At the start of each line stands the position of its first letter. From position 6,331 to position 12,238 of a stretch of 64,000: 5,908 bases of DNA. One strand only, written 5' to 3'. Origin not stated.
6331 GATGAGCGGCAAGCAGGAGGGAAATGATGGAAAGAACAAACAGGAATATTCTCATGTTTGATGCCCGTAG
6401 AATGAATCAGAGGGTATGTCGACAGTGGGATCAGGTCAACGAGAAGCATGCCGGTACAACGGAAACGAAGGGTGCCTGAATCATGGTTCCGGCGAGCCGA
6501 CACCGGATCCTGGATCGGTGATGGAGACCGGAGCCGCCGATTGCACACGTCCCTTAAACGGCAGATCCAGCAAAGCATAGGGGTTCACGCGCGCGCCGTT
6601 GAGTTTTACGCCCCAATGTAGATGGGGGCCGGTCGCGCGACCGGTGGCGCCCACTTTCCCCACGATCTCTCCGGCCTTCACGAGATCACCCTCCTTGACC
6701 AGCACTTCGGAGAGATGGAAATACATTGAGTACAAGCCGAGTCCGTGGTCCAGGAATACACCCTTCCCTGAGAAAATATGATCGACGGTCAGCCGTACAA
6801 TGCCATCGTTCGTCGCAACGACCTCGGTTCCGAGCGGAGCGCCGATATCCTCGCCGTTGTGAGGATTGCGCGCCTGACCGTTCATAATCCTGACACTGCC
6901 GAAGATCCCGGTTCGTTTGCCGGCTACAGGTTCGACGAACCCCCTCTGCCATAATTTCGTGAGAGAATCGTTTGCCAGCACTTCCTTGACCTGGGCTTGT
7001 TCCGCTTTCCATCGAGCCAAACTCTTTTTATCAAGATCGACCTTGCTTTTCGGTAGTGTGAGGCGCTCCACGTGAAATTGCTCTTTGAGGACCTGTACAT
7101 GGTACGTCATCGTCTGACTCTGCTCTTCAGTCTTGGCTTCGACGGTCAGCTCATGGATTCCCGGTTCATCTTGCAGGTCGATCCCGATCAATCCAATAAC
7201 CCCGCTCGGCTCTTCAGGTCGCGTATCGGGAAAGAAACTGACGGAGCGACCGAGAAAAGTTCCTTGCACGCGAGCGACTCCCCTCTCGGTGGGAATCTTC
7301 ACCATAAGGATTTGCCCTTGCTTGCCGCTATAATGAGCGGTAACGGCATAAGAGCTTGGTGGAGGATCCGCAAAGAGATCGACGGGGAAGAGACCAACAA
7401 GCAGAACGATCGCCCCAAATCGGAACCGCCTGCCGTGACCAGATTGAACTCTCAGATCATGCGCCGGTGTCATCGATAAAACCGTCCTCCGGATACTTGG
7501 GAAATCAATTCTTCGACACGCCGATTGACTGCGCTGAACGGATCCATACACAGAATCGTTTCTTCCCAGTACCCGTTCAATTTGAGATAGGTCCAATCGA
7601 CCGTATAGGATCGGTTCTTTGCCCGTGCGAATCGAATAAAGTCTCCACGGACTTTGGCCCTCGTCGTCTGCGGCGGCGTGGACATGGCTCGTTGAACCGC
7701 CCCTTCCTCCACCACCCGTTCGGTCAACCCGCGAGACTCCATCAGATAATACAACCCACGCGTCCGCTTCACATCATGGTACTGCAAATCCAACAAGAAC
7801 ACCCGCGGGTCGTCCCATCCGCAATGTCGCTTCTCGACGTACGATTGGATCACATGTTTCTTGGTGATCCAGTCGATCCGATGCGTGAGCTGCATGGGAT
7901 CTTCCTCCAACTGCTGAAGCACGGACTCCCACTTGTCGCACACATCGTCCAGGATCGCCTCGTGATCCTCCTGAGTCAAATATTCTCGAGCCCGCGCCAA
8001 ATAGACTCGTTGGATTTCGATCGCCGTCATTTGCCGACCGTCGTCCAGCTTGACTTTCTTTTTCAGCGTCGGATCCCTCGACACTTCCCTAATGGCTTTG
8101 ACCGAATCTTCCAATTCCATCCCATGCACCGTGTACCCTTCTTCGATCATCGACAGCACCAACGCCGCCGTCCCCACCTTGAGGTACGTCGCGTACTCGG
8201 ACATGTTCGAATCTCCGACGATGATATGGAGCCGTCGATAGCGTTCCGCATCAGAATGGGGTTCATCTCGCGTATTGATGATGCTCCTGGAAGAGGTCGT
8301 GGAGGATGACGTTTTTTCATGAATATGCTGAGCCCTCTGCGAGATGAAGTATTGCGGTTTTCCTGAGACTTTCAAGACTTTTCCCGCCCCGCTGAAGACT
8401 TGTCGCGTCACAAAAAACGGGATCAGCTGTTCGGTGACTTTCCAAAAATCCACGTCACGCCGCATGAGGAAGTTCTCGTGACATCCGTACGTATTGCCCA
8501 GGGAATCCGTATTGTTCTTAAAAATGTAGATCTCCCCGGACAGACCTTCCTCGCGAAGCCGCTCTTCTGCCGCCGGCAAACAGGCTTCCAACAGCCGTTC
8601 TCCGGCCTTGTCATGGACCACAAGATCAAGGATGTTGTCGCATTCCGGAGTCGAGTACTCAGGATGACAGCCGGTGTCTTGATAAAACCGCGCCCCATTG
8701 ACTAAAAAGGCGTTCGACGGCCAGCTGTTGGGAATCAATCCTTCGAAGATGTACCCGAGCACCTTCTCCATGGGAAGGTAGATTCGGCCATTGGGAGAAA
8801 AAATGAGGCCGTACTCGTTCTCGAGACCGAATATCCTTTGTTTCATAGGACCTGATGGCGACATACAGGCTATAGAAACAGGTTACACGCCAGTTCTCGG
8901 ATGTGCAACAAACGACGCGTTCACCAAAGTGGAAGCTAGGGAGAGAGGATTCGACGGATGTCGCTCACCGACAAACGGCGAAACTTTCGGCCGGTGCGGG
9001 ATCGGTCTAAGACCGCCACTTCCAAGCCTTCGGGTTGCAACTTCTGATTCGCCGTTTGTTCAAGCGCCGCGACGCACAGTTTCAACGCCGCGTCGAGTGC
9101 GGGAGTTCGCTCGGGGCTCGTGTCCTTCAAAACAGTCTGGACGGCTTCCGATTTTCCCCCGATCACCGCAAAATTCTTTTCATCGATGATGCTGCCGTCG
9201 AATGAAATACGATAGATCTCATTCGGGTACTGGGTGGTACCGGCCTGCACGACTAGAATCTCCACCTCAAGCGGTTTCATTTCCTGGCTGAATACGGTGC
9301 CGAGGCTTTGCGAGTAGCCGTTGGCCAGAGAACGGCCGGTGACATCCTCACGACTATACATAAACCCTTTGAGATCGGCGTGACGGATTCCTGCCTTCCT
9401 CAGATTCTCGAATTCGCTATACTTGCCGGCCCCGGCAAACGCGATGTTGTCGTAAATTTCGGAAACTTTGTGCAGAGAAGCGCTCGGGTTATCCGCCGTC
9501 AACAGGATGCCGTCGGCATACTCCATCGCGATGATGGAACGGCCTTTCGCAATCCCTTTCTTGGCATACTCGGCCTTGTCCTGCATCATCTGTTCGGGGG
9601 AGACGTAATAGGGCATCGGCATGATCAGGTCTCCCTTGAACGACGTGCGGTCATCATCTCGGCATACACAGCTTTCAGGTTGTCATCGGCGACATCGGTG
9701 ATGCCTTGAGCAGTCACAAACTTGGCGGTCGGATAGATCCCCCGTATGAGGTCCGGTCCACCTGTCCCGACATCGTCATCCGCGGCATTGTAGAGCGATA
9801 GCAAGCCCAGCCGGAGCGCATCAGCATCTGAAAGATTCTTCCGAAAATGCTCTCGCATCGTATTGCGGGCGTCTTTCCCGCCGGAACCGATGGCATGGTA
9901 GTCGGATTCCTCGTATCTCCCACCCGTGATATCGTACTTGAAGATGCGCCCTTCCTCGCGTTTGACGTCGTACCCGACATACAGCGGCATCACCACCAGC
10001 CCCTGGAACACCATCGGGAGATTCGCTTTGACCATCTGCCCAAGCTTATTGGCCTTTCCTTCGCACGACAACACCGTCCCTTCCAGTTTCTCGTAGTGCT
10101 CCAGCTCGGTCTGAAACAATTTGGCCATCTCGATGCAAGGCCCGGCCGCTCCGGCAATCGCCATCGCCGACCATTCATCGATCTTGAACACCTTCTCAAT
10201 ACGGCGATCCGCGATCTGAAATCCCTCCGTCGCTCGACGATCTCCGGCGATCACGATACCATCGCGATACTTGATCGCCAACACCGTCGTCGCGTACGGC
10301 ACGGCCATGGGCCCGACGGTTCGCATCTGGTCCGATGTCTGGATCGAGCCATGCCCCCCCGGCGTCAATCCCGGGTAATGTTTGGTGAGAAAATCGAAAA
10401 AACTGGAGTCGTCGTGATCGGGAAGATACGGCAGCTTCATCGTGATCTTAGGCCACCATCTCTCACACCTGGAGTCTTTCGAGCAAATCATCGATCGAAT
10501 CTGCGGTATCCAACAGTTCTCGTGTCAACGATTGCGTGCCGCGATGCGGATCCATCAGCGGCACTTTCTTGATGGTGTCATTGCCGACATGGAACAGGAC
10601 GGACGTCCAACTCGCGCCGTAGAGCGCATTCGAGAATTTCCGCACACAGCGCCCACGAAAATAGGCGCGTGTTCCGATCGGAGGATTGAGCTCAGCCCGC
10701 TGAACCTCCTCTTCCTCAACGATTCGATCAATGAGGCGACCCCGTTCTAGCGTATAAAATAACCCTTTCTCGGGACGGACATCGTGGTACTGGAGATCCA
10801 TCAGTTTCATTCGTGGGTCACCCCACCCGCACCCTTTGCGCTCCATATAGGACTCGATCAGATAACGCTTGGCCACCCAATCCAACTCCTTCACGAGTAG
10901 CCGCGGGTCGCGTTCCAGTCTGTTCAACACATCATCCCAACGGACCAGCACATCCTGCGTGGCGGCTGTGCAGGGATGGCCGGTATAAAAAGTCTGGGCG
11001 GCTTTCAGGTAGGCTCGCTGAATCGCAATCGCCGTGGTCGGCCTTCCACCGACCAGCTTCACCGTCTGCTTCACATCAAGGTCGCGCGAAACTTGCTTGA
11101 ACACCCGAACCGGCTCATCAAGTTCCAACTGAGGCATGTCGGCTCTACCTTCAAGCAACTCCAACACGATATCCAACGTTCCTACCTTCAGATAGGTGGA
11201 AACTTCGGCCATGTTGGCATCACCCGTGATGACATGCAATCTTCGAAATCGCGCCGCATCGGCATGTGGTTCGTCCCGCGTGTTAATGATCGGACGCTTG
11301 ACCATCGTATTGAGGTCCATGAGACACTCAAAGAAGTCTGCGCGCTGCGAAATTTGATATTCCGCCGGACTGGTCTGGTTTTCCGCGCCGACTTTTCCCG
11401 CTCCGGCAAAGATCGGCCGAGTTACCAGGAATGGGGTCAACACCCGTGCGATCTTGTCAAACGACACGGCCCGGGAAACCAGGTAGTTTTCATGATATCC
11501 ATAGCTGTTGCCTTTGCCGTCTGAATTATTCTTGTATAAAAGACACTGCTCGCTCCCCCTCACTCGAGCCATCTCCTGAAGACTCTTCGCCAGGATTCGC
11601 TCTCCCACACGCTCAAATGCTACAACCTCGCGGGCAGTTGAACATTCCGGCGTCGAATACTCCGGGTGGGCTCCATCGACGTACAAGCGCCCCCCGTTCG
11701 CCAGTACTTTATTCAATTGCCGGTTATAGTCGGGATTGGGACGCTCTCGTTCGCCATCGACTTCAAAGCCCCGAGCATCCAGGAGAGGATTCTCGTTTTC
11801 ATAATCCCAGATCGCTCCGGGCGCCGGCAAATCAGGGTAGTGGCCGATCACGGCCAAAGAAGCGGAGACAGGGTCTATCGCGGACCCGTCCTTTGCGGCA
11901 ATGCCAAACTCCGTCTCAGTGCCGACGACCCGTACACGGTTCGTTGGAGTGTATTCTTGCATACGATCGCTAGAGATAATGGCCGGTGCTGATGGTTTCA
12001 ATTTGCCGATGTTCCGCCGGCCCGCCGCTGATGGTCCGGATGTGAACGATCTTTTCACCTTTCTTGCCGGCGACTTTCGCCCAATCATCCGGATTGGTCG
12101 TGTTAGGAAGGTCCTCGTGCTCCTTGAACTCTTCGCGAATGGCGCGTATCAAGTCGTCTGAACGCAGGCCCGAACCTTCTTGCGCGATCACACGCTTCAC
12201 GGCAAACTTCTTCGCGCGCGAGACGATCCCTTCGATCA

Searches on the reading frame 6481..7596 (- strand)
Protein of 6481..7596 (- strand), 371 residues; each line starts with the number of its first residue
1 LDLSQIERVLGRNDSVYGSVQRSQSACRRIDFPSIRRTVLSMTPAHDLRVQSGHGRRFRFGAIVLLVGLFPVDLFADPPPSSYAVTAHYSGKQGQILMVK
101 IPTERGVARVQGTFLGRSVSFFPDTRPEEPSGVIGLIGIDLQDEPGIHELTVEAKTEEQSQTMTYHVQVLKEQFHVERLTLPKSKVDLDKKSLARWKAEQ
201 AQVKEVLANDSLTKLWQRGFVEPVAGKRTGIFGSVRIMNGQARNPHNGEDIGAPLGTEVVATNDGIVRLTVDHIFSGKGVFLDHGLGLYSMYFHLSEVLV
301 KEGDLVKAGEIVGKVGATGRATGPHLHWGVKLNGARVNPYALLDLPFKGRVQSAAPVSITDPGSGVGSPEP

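Call 3: search_protein_families(library=ncbifam, proteins=[window:6481-7596:-])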
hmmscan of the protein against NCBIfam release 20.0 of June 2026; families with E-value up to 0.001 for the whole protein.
window:6481-7596:- (371 aa): 14 families
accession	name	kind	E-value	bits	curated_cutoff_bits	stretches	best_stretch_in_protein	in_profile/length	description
NF052530.1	Heli_ShapePgp3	exception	3.6e-54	183.7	300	1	116-343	43-264/270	peptidoglycan metallopeptidase Pgp3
NF053825.1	PdgNdpepShyA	equivalog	1.7e-25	89.6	700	1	244-340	294-390/425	peptidoglycan DD-endopeptidase ShyA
NF053824.1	PdgNdpepShyC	equivalog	3e-22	79.1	700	1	243-341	293-391/429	peptidoglycan DD-endopeptidase ShyC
NF008652.0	PRK11649.1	equivalog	6e-21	74.6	341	1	244-341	311-408/439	murein DD-endopeptidase MepM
NF052529.1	PG_M23_Pgp6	exception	1.3e-20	73.5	600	1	246-344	335-433/452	peptidoglycan metallopeptidase Pgp6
NF041208.1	celldiv_DipM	equivalog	2.7e-14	53.2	740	1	238-343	313-417/419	cell division endopeptidase DipM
NF052336.1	PdgHdaseHSB100310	equivalog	8e-14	51.7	500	1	218-336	33-147/316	peptidoglycan hydrolase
NF050804.1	CellDivDipMCaul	equivalog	4.7e-10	38.9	900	1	220-331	507-614/634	cell division endopeptidase DipM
NF008644.1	PRK11637.1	equivalog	7e-10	38.4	270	1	223-342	267-382/385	murein hydrolase activator EnvC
NF053738.1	S2SprSpoIIQBc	equivalog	1.9e-09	37.5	250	1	258-346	136-226/232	stage II sporulation protein SpoIIQ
NF008123.1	PRK10871.1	equivalog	1.3e-06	28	311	1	246-343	265-362/365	murein hydrolase activator NlpD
NF040883.1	amid_act_ActS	equivalog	5.6e-06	25.8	375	1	195-343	92-233/242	amidase activator ActS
NF047755.1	LIC_10271_M23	exception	2.5e-05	24.1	180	1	244-315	115-186/207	LIC_10271 family cell wall hydrolase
NF004799.0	PRK06148.1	subfamily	7.1e-05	21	1128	1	182-332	379-539/1015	hypothetical protein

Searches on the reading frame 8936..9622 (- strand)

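Call 3: search_protein_families(library=ncbifam, proteins=[window:8936-9622:-])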
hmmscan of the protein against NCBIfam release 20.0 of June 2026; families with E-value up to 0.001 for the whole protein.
window:8936-9622:- (228 aa): 4 families
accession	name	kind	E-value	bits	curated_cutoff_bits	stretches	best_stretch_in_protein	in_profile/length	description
TIGR03691.1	20S_bact_alpha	equivalog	1.6e-92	309.1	139.05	1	1-226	1-228/229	proteasome subunit alpha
TIGR03633.1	arc_protsome_A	equivalog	4.1e-12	46.1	287.35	1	16-226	18-229/230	archaeal proteasome endopeptidase complex subunit alpha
NF003075.0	PRK03996.1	subfamily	2.2e-11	43.6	219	1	17-226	26-236/248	archaeal proteasome endopeptidase complex subunit alpha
TIGR03634.1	arc_protsome_B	equivalog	5.1e-09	36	224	1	48-193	30-167/185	archaeal proteasome endopeptidase complex subunit beta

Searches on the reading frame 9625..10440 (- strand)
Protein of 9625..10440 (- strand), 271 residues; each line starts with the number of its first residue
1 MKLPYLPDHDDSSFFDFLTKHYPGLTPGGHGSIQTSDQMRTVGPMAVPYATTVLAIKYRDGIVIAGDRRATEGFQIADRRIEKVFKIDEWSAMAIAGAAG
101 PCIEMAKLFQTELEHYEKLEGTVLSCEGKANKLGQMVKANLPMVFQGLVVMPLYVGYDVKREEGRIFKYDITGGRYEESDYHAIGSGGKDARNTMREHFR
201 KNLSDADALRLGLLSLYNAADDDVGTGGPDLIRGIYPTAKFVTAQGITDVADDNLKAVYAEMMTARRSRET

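Call 3: search_protein_families(library=ncbifam, proteins=[window:9625-10440:-])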
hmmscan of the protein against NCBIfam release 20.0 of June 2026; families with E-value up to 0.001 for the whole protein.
window:9625-10440:- (271 aa): 6 families
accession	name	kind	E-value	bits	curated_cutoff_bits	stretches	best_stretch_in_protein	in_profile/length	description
TIGR03690.1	20S_bact_beta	equivalog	2.2e-88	295.7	191.9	1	47-266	2-221/222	proteasome subunit beta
TIGR03634.1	arc_protsome_B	equivalog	2.1e-28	99.2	224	1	51-228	2-173/185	archaeal proteasome endopeptidase complex subunit beta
TIGR03633.1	arc_protsome_A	equivalog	6.3e-15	55.3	287.35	1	46-224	25-200/230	archaeal proteasome endopeptidase complex subunit alpha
NF003075.0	PRK03996.1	subfamily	1.4e-14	54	219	1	46-224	32-207/248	archaeal proteasome endopeptidase complex subunit alpha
NF003964.0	PRK05456.1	equivalog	1.5e-06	28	137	1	49-117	6-75/179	ATP-dependent protease subunit HslV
TIGR03692.1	ATP_dep_HslV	equivalog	2.4e-05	24.1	157.75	1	51-117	1-68/171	HslVU peptidase proteolytic subunit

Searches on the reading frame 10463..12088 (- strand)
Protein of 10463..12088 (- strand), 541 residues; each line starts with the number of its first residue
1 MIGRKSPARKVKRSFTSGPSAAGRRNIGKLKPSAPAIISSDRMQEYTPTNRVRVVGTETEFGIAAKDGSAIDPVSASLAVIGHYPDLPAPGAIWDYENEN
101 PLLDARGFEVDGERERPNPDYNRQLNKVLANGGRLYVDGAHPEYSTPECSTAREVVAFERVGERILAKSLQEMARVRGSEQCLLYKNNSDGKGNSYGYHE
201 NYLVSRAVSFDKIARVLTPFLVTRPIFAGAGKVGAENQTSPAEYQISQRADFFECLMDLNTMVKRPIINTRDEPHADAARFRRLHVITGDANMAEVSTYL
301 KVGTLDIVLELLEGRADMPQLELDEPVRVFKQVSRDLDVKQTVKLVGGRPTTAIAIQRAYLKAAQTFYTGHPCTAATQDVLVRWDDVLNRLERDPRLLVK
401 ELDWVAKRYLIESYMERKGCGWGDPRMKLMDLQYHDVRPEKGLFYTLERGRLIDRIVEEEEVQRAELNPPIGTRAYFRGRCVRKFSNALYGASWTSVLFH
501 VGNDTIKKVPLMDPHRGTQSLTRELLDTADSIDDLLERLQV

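Call 3: search_protein_families(library=ncbifam, proteins=[window:10463-12088:-])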
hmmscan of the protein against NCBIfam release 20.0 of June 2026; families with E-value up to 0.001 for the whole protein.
window:10463-12088:- (541 aa): 2 families
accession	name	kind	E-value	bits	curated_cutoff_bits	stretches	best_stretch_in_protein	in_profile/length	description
TIGR03688.1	depupylase_Dop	equivalog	1.1e-161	538.9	492.3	1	53-528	2-484/485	depupylase/deamidase Dop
TIGR03686.1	pupylate_PafA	equivalog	5.1e-118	394.6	551.3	1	122-527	39-455/457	Pup--protein ligase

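Call 55: search_solved_structures(query=window:10463-11962:-, show_alignments=1, max_evalue=1e-50)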
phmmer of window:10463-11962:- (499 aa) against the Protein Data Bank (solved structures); distinct sequences matched with E-value up to 1e-50: 5.
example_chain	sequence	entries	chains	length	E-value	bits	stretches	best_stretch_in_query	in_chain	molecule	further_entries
4b0r_A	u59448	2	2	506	1.8e-131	442.3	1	11-495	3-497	DEAMIDASE-DEPUPYLASE DOP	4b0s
5lrt_A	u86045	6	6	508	1.9e-131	442.3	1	11-495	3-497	Depupylase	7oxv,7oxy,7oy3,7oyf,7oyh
9cku_G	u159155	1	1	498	2e-131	442.2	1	11-497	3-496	Pup deamidase/depupylase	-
4b0t_A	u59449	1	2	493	3.4e-75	256.7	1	74-481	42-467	PUP--PROTEIN LIGASE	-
4bjr_A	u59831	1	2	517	1.6e-74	254.5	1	74-481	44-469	PUP--PROTEIN LIGASE, PROKARYOTIC UBIQUITIN-LIKE PROTEIN PUP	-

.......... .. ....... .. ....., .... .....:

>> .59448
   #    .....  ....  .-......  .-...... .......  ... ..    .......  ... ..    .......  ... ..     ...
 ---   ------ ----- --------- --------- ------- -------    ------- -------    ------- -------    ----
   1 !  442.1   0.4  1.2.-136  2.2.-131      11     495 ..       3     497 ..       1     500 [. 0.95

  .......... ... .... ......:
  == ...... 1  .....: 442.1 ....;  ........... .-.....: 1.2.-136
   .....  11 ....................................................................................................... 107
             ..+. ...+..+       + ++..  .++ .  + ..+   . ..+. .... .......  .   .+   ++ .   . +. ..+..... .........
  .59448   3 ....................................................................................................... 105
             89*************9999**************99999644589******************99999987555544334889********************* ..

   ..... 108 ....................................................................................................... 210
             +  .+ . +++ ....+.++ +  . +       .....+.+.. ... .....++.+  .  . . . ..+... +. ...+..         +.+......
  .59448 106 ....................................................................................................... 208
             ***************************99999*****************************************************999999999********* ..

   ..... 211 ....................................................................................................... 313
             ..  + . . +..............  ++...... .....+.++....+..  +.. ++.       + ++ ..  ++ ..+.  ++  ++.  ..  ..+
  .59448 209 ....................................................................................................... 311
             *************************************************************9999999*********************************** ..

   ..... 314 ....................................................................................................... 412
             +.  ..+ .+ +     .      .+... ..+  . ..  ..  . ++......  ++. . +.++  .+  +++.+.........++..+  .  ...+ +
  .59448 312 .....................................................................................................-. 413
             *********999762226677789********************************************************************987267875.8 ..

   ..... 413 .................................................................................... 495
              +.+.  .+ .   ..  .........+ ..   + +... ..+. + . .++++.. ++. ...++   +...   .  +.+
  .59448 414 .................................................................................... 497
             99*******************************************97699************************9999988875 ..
